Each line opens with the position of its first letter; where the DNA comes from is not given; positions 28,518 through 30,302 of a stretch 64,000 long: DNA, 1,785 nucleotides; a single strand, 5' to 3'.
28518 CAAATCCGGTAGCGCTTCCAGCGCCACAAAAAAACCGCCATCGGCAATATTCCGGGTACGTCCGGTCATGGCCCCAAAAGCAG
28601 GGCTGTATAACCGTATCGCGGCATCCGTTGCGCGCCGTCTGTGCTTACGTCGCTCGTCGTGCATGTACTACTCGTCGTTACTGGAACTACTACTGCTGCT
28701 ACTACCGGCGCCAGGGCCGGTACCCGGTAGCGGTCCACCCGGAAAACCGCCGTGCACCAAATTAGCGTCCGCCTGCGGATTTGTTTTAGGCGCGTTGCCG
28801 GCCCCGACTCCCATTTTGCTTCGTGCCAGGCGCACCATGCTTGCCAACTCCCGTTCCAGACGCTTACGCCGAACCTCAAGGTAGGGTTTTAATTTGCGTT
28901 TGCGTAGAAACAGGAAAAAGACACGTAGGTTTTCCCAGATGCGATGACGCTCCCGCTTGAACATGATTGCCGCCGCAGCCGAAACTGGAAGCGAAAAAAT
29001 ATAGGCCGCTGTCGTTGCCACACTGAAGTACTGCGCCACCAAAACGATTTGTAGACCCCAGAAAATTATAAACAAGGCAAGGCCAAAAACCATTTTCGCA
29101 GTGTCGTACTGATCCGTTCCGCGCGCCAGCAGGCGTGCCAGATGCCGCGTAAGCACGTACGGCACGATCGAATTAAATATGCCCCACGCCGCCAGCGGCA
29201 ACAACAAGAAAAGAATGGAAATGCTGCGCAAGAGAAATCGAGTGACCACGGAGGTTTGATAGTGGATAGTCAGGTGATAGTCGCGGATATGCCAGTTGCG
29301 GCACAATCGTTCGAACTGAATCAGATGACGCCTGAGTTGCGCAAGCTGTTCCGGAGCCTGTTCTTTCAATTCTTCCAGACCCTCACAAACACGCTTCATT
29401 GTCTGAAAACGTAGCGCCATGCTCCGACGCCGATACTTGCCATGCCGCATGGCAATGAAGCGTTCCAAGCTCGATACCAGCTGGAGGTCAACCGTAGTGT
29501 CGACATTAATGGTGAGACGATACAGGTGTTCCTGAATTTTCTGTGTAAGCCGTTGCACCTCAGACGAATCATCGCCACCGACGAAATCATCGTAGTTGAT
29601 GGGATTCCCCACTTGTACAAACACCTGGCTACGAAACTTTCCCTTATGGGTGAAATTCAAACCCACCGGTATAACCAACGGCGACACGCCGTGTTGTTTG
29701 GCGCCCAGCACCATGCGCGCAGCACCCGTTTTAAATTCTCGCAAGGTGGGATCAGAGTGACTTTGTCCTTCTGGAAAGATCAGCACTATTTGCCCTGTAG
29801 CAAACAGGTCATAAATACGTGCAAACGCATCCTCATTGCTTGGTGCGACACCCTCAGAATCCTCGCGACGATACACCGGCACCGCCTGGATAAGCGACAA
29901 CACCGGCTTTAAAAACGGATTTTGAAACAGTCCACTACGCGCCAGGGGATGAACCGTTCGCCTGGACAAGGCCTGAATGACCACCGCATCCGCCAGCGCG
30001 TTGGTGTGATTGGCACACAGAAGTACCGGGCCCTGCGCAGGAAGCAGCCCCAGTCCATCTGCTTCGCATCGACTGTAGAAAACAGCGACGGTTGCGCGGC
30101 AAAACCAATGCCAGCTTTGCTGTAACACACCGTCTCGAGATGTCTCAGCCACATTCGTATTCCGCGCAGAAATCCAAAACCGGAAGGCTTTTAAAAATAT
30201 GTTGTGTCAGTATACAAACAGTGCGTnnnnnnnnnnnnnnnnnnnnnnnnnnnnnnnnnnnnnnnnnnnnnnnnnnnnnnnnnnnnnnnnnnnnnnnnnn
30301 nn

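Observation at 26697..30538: Three PilZ genes alternating with a glycerolipid acyltransferase and an App1-type phosphatidate phosphatase, directly upstream of a GGDEF-EAL gene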

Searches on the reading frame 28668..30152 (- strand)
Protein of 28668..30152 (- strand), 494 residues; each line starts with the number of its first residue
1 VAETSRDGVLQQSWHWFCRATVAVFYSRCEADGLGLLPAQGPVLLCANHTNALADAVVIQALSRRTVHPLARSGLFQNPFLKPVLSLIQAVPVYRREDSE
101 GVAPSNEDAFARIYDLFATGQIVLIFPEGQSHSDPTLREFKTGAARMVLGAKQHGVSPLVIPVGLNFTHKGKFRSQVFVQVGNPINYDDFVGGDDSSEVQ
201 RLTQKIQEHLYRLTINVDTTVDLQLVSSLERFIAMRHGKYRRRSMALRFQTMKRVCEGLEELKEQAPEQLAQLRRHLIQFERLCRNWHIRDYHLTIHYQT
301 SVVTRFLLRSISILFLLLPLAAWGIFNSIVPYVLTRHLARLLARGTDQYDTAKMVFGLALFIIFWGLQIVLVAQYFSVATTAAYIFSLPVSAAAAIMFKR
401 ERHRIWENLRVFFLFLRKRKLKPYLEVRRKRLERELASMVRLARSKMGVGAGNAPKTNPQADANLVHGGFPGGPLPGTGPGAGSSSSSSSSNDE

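Call 3: search_protein_families(library=pfam, proteins=[window:28668-30152:-], max_evalue=0.1)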
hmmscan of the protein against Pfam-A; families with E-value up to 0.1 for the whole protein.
window:28668-30152:- (494 aa): 1 family
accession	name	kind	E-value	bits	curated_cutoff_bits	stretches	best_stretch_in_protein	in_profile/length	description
PF01553.26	Acyltransferase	-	8.3e-17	61.7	23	1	35-164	8-130/132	Acyltransferase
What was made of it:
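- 28668..30152 (-): Membrane-anchored AGPAT/GPAT-fold acyltransferase (494 aa). It has an N-terminal catalytic domain, a helical middle region, C-terminal hydrophobic helices and a low-complexity tail. PF01553 61.7 bits (call 3).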

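Call 4: search_protein_families(library=ncbifam, proteins=[window:28668-30152:-], max_evalue=0.1)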
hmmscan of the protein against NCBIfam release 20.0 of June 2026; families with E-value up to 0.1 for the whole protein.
window:28668-30152:- (494 aa): 4 families
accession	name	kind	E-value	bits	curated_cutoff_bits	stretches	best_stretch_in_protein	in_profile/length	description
NF006386.0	PRK08633.1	equivalog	5.7e-16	57.4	1221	1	22-163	423-549/1147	acyl-[ACP]--phospholipid O-acyltransferase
TIGR00530.1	AGP_acyltrn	subfamily_domain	5.4e-15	55.3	102.95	1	37-152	12-121/130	1-acylglycerol-3-phosphate O-acyltransferase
NF052553.1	LyOrLpactfOlsABRUA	equivalog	8.6e-06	25.1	300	1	35-169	59-187/263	lyso-ornithine lipid O-acyltransferase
NF005291.0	PRK06814.1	equivalog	0.0086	14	1349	1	24-176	437-577/1140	acyl-[ACP]--phospholipid O-acyltransferase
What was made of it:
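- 28668..30152 (-): Below all NCBIfam equivalog cut-offs (call 4).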

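Call 5: find_homologous_proteins(query=window:28668-30152:-)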
Query window:28668-30152:- (494 aa): 1037 proteins with E <= 0.001 among 8000 candidates; the best 120 are listed.
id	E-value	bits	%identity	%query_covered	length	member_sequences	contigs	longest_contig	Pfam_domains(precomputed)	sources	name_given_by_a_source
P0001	0.0e+0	1118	100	100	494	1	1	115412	PF01553.27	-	-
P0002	2.6e-192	658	66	90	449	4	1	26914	PF01553.27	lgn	-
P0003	1.4e-173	596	59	91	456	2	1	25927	PF01553.27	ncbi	-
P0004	1.1e-172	593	60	88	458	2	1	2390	PF01553.27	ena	-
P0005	1.5e-172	593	59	88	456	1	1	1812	PF01553.27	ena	-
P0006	5.3e-167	575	56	90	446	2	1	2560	PF01553.27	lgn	-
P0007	1.5e-166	573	56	89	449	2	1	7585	PF01553.27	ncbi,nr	ncbi:MAG: hypothetical protein BMS9Abin15_0767 [Gammaproteobacteria bacterium]|nr:MAG: hypothetical 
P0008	3.6e-164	565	56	86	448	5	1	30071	PF01553.27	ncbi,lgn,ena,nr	ncbi:MAG TPA: hypothetical protein ENJ01_09720 [Gammaproteobacteria bacterium]|nr:hypothetical prote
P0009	1.7e-162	560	55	90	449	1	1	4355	PF01553.27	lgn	-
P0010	3.7e-162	559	56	89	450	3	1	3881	PF01553.27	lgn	-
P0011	4.0e-162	559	56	89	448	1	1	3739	PF01553.27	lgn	-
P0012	7.4e-162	558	58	87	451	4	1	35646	PF01553.27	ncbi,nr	ncbi:MAG: hypothetical protein BMS9Abin36_0969 [Gammaproteobacteria bacterium]|nr:MAG: hypothetical 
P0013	3.3e-161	555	56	88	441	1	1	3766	PF01553.27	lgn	-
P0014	8.5e-161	554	56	88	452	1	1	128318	PF01553.27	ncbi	-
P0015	2.6e-160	553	55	89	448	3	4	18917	PF01553.27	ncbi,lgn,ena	-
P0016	5.3e-160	552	56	88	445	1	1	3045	PF01553.27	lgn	-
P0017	5.8e-160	551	54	89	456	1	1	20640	PF01553.27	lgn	-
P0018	4.6e-159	548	55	88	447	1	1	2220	PF01553.27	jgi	-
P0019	1.0e-158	547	55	88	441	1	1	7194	PF01553.27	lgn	-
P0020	1.9e-157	543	55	88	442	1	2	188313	PF01553.27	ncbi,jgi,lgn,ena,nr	ncbi:MAG: 1-acyl-sn-glycerol-3-phosphate acyltransferase [Gammaproteobacteria bacterium]|nr:1-acyl-s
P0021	2.6e-157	543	56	88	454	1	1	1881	PF01553.27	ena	-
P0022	3.8e-157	542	56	88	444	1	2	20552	PF01553.27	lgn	-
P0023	1.3e-156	540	56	89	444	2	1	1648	PF01553.27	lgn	-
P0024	6.9e-156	538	55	89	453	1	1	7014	PF01553.27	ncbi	-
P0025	2.3e-155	536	54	89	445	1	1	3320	PF01553.27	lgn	-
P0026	2.4e-155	536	55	88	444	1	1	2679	PF01553.27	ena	-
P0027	4.2e-155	535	54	88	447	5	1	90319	PF01553.27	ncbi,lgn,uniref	ncbi:hypothetical protein MNBD_GAMMA21-2740 [hydrothermal vent metagenome]|uniref:Phospholipid/glyce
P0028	1.3e-154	534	53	90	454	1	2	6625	PF01553.27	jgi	jgi:1-acyl-sn-glycerol-3-phosphate acyltransferase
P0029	4.0e-154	532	54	88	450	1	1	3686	PF01553.27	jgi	-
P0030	1.5e-153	530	55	88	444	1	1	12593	PF01553.27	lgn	-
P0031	2.6e-153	529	55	87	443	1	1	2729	PF01553.27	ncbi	-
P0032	3.7e-153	529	54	86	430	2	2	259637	PF01553.27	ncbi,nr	ncbi:MAG: 1-acyl-sn-glycerol-3-phosphate acyltransferase [Gammaproteobacteria bacterium]|nr:1-acyl-s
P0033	7.3e-153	528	56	87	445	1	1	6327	PF01553.27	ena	-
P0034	1.1e-152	527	55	88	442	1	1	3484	PF01553.27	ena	-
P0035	1.2e-152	527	55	88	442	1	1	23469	PF01553.27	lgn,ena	-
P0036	2.1e-152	526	54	90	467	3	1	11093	PF01553.27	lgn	-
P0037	2.3e-152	526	55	87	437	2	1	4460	PF01553.27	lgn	-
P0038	8.1e-152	525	53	89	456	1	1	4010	PF01553.27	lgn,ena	-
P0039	4.7e-151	522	53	89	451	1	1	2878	PF01553.27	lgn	-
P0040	6.0e-151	522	55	88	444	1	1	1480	PF01553.27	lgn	-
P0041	9.1e-151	521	54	87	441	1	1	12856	PF01553.27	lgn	-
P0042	1.4e-150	520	54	88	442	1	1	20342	PF01553.27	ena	-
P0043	1.3e-149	517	51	91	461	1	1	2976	PF01553.27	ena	-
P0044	3.8e-149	516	53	88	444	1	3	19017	PF01553.27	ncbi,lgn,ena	-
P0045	6.1e-149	515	51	89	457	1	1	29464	PF01553.27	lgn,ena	-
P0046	8.9e-148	511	53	87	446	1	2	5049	PF01553.27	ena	-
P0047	1.1e-147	511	53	88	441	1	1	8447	PF01553.27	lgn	-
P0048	1.4e-147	511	52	89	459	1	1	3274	PF01553.27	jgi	-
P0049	8.4e-147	508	52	88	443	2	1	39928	PF01553.27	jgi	-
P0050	1.2e-146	507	53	87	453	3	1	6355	PF01553.27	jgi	-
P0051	3.3e-146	506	53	88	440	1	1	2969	PF01553.27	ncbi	-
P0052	9.0e-146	505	50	90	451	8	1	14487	PF01553.27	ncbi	ncbi:MAG: 1-acyl-sn-glycerol-3-phosphate acyltransferase [Acidiferrobacterales bacterium]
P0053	2.4e-145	503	50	93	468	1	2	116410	PF01553.27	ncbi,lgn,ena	-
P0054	3.7e-145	503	54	86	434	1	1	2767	PF01553.27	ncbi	-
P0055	5.8e-145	502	51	89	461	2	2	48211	PF01553.27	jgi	-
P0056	9.2e-145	501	52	88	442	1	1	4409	PF01553.27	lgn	-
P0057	6.5e-144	498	51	88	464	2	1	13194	PF01553.27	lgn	-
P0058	1.2e-143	498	53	88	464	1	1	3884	PF01553.27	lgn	-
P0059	1.9e-143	497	53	87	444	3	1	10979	PF01553.27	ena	-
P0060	3.1e-142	493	49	89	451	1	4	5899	PF01553.27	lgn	-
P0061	4.3e-142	492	49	89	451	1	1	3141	PF01553.27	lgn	-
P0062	4.9e-141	489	51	89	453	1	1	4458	PF01553.27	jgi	-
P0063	3.0e-140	486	54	87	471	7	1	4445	PF01553.27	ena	-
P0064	9.1e-140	485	49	88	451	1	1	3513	PF01553.27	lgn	-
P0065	8.7e-139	482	51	88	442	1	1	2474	PF01553.27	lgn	-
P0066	4.9e-138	479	49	88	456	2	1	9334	PF01553.27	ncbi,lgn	ncbi:MAG: 1-acyl-sn-glycerol-3-phosphate acyltransferase [Acidiferrobacterales bacterium]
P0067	5.3e-138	479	49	89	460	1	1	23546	PF01553.27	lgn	-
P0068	2.6e-135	470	49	88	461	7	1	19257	PF01553.27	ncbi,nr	ncbi:MAG: lysophospholipid acyltransferase family protein [SAR324 cluster bacterium]|nr:lysophosphol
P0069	2.9e-135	470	50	87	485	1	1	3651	PF01553.27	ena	-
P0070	3.9e-135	470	49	87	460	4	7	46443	PF01553.27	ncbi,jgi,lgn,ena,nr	ncbi:MAG TPA: hypothetical protein EYH06_03220 [Chromatiales bacterium]|nr:hypothetical protein [Thi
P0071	1.2e-134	468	49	88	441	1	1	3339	PF01553.27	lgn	-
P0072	1.9e-134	467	50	88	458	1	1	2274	PF01553.27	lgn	-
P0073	3.5e-134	466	51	86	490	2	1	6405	PF01553.27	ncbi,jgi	-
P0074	5.0e-134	466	48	87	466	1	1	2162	PF01553.27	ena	-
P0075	6.0e-134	466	50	88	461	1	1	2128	PF01553.27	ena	-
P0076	1.1e-133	465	49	87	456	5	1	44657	PF01553.27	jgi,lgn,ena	-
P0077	2.5e-133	464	51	88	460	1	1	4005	PF01553.27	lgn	-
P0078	4.5e-133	463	48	89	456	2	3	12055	PF01553.27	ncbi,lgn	ncbi:MAG: 1-acyl-sn-glycerol-3-phosphate acyltransferase [Acidiferrobacterales bacterium]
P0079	5.5e-133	462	48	87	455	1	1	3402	PF01553.27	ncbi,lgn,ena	-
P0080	5.9e-133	462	49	89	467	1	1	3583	PF01553.27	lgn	-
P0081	1.3e-132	461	49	90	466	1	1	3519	PF01553.27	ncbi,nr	ncbi:MAG: hypothetical protein GY856_14205 [bacterium]|nr:hypothetical protein [bacterium]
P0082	1.1e-131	458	48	89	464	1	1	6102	PF01553.27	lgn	-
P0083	1.1e-131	458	47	89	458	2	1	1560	PF01553.27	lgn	-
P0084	1.2e-131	458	49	88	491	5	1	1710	PF01553.27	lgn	-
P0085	1.3e-131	458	50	88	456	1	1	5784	PF01553.27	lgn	-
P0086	1.7e-131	458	48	90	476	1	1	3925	PF01553.27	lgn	-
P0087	2.6e-131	457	48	85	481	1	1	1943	PF01553.27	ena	-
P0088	1.1e-130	455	50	88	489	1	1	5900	PF01553.27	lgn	-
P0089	2.1e-130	454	47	88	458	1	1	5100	PF01553.27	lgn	-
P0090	2.4e-130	454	49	86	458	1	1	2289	PF01553.27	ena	-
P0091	2.9e-130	453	49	86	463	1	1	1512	PF01553.27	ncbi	-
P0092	6.9e-130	452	47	90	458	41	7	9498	PF01553.27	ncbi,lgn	ncbi:MAG: 1-acyl-sn-glycerol-3-phosphate acyltransferase [Acidiferrobacterales bacterium]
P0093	1.2e-129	451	47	87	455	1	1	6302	PF01553.27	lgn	-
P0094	1.2e-129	451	48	89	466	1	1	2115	PF01553.27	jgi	jgi:1-acyl-sn-glycerol-3-phosphate acyltransferase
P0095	1.8e-129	451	47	87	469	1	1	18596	PF01553.27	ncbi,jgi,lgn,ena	-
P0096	2.1e-129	451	49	88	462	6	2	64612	PF01553.27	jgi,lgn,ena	-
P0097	2.3e-129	451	48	85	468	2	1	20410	PF01553.27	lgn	-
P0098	4.9e-129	449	51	88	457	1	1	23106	PF01553.27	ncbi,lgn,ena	-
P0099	5.0e-129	449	47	88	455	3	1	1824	PF01553.27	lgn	-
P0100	5.6e-129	449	48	88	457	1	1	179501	PF01553.27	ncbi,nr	ncbi:MAG: lysophospholipid acyltransferase family protein [Candidatus Thiodiazotropha sp. 'RUGA']|nr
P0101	5.8e-129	449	47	88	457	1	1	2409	PF01553.27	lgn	-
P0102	6.7e-129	449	47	87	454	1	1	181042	PF01553.27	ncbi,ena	-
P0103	8.3e-129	449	48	90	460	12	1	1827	PF01553.27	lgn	-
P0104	9.6e-129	448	48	87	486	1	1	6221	PF01553.27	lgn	-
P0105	1.2e-128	448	45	89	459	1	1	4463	PF01553.27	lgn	-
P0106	1.6e-128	448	48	88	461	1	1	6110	PF01553.27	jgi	-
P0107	1.6e-128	448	47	87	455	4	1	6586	PF01553.27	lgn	-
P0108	1.9e-128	447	46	87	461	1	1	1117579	PF01553.27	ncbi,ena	-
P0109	2.0e-128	447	47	88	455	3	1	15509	PF01553.27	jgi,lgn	-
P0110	2.2e-128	447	45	91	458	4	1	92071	PF01553.27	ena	-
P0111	2.3e-128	447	49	88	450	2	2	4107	PF01553.27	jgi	jgi:1-acyl-sn-glycerol-3-phosphate acyltransferase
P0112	3.3e-128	447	49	89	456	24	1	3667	PF01553.27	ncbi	ncbi:MAG: 1-acyl-sn-glycerol-3-phosphate acyltransferase [Acidiferrobacterales bacterium]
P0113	3.7e-128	447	48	89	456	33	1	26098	PF01553.27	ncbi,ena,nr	ncbi:MAG: 1-acyl-sn-glycerol-3-phosphate acyltransferase [Gammaproteobacteria bacterium]|nr:1-acyl-s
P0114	6.7e-128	446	46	92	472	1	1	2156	PF01553.27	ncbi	-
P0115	7.6e-128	445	48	87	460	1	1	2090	PF01553.27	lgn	-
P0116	7.6e-128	445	46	88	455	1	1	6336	PF01553.27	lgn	-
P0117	8.1e-128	445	47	87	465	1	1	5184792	PF01553.27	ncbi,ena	-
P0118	9.7e-128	445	46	88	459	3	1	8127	PF01553.27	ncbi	-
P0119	9.9e-128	445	49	89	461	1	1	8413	PF01553.27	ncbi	-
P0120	1.2e-127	445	48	90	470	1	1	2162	PF01553.27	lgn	-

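Call 8: find_related_loci(query=A1, collection=genome_contigs, flank=8000)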
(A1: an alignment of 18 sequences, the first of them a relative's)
Query A1 (494 aa) in genome_contigs; peptide patterns used: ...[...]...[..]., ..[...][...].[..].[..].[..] (x = any residue, [..] = any of these).
151 stretches matched a pattern; 132 encode a relative of the query (tblastn E <= 1e-3); the best 80 are kept; 80 distinct loci.
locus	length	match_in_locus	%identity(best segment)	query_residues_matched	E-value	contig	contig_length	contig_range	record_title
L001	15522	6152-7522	59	9-468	8e-170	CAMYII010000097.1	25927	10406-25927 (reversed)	MAG: Acidiferrobacterales bacterium isolate ES_Gamma_002 genome assembly, contig: scaffold_705, whole genome shotgun seq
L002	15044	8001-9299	58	14-445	9e-167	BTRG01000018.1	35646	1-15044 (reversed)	MAG: Gammaproteobacteria bacterium BMS9Abin36 DNA, NODE_217_length_35646, whole genome shotgun sequence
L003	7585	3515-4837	56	4-444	5e-162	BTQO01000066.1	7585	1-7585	MAG: Gammaproteobacteria bacterium BMS9Abin15 DNA, NODE_3680_length_7585, whole genome shotgun sequence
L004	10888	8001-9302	53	14-446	1e-153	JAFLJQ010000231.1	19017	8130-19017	MAG: Gammaproteobacteria bacterium isolate MC-03 c_000000367546, whole genome shotgun sequence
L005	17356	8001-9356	50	6-466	6e-152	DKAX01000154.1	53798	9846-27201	MAG TPA_asm: Proteobacteria bacterium UBA6915 UBA6915_contig_3868, whole genome shotgun sequence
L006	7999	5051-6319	56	8-430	9e-152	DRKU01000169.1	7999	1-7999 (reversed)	MAG TPA_asm: Gammaproteobacteria bacterium isolate HyVt-448 HyVt-448_k145_59190, whole genome shotgun sequence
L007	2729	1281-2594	55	8-444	1e-160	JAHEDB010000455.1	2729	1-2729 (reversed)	MAG: Chromatiales bacterium isolate Ww186 NODE_158994_length_2729_cov_5.400690, whole genome shotgun sequence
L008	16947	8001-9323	51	6-446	2e-141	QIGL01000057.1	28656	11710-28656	MAG: Acidiferrobacteraceae bacterium isolate SZUA-150 Ga0063293_10001366, whole genome shotgun sequence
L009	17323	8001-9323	51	6-446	5e-141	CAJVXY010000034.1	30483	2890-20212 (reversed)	MAG TPA_asm: uncultured Acidiferrobacteraceae bacterium isolate DRR093004_bin.13_MetaBAT_v2.12.1_MAG genome assembly, co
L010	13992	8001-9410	48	10-476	9e-141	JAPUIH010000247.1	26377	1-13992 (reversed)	MAG: SAR324 cluster bacterium isolate KW1-S08_229 KW1-S08_229_cg247, whole genome shotgun sequence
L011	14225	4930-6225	49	13-443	1e-139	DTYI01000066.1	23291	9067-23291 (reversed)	MAG TPA_asm: Thiotrichales bacterium isolate UWMA-0217 k99_1430312, whole genome shotgun sequence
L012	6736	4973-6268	47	14-444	1e-133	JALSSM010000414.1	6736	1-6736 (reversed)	MAG: Gammaproteobacteria bacterium isolate 356-308_metabat2_scaf2bin.056 356-308_scaffold_7041_c1, whole genome shotgun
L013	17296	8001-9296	46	14-444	6e-133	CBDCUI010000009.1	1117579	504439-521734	MAG: Gammaproteobacteria bacterium isolate 743376f1-14b3-4e29-811e-3c2fa12b1d83 genome assembly, contig: contig_9, whole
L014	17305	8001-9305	48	10-443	4e-133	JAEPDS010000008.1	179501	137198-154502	MAG: Candidatus Thiodiazotropha sp. 'RUGA' isolate MAGL046 c_000000000008, whole genome shotgun sequence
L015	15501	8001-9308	47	10-444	7e-132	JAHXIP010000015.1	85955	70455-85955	MAG: Candidatus Thiodiazotropha sp. (ex Monitilora ramsayi) isolate L095_Th1 c_000000000015, whole genome shotgun sequen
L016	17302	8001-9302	52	14-446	2e-143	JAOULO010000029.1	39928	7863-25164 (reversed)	MAG: Gammaproteobacteria bacterium isolate 8_1_Jan_SF_Bin82 8_1_Jan_SF_Bin82_scaffold_382_c1, whole genome shotgun seque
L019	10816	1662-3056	53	8-473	9e-156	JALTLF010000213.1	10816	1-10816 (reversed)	MAG: Chromatiales bacterium isolate S139_maxbin2_scaf2bin.311 S139_NODE_6644_length_10816_cov_60.332772, whole genome sh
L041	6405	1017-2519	48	11-490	1e-124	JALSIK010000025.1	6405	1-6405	MAG: Chromatiales bacterium isolate 354-166_metabat2_scaf2bin.031 354-166_scaffold_11685_c1, whole genome shotgun sequen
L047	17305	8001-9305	44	10-443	2e-123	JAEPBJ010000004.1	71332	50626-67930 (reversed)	MAG: Candidatus Thiodiazotropha taylori isolate MAGL082TRANS c_000000000004, whole genome shotgun sequence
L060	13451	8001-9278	53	5-433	5e-118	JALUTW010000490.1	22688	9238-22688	MAG: Chromatiales bacterium isolate 128-326_maxbin2_scaf2bin.045 128-326_scaffold_851_c1, whole genome shotgun sequence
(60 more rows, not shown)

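Call 13: find_encoding_contigs(protein=P0002, flank=10000, max_places=3)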
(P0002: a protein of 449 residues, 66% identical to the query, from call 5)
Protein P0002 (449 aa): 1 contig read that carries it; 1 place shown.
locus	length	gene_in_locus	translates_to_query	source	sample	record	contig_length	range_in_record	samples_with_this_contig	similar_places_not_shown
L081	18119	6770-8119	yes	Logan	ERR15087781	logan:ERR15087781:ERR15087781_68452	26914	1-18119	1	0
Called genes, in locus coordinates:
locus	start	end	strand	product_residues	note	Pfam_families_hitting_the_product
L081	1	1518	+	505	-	?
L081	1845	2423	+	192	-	PF13181:TPR_8 (faint), PF13424:TPR_12 (faint), PF13428:TPR_14 (faint), PF13431:TPR_17 (faint), PF14559:TPR_19 (weak), PF13432:TPR_16, PF00515:TPR_1, PF07719:TPR_2 (weak), +1 more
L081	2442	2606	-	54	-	-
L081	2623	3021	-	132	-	-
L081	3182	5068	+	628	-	PF00027:cNMP_binding, PF00571:CBS, PF03445:DUF294, PF10335:DUF294_C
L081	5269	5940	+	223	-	PF00929:RNase_T, PF21762:DEDDh_C (weak)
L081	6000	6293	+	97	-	-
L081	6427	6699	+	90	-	-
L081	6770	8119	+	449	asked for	PF01553:Acyltransferase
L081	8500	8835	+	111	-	PF07238:PilZ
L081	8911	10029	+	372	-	PF09949:APP1_cat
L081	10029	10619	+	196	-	-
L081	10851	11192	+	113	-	PF07238:PilZ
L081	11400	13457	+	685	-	PF00990:GGDEF, PF00563:EAL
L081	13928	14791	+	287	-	PF09829:DUF2057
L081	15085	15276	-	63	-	-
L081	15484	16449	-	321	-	PF08238:Sel1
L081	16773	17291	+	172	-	-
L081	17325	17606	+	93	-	PF07238:PilZ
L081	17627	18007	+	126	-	-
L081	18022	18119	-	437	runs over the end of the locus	PF00072:Response_reg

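Call 14: find_encoding_contigs(protein=P0001, flank=10000, max_places=2)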
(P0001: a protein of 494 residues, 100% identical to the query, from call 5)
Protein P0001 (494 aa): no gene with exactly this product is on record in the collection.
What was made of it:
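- Tried and rejected: It is not on record (call 14).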
